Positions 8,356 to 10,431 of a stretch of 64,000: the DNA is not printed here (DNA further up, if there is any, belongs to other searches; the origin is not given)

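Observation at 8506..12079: Tandem CHASE2-like sensor kinases with reciprocal, complementary defects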

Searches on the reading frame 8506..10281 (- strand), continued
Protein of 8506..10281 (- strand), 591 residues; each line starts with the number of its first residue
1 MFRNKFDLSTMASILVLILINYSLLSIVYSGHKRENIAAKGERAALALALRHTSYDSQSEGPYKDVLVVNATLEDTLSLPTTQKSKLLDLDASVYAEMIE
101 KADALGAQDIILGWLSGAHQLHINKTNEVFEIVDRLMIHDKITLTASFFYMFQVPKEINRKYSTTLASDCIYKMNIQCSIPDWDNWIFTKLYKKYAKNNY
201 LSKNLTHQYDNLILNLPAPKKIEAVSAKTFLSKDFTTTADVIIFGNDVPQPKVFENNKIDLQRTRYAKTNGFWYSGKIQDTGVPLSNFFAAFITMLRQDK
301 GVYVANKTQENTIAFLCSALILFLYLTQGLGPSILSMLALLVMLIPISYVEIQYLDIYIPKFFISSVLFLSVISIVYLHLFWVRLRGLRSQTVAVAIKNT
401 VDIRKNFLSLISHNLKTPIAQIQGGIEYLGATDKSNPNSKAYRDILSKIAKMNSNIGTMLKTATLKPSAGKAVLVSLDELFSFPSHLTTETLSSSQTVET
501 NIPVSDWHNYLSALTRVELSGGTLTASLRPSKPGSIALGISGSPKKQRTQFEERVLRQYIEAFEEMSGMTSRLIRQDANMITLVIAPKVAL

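Call 89: list_cluster_members(proteins=[P0074, P0079, P0082, P0086, P0090, P0097, P0102, P0106, P0113, P0125])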
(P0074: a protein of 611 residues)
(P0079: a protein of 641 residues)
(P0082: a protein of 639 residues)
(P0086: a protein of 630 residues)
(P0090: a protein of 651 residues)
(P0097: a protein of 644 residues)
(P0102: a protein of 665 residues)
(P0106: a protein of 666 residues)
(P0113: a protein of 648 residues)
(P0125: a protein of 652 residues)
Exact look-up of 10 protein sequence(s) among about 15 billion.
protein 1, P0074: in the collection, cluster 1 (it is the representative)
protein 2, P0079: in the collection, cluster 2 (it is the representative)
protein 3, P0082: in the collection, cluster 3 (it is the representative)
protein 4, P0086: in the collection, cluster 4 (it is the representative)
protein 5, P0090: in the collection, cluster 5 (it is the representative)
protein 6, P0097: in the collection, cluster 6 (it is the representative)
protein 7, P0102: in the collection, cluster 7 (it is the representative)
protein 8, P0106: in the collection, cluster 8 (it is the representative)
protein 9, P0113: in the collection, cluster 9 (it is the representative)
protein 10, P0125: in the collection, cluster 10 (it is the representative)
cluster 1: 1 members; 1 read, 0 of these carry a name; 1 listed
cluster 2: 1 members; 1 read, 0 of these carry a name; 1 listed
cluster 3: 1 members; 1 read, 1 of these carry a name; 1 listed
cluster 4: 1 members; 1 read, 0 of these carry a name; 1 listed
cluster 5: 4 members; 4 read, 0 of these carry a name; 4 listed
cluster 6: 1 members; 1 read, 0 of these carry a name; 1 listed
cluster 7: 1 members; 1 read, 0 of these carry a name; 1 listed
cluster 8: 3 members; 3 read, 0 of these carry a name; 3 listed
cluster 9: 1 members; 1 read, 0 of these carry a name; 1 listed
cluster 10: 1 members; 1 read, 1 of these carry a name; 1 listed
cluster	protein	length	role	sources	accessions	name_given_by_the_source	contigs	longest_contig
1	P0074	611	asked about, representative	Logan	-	-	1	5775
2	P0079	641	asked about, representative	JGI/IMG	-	-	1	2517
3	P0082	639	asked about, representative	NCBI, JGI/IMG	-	hypothetical protein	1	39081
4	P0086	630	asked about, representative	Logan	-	-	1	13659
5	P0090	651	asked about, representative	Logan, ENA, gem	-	-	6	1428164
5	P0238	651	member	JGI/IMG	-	-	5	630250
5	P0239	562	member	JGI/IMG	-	-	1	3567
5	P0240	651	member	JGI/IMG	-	-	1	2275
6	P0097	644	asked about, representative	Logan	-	-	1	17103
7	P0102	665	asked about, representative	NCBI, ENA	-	-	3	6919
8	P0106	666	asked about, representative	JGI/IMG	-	-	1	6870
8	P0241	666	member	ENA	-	-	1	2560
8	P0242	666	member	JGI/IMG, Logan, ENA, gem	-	-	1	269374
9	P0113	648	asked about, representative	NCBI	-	-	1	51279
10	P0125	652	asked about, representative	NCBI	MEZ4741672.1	MAG: hypothetical protein R3B45_04370 [Bdellovibrionota bacterium]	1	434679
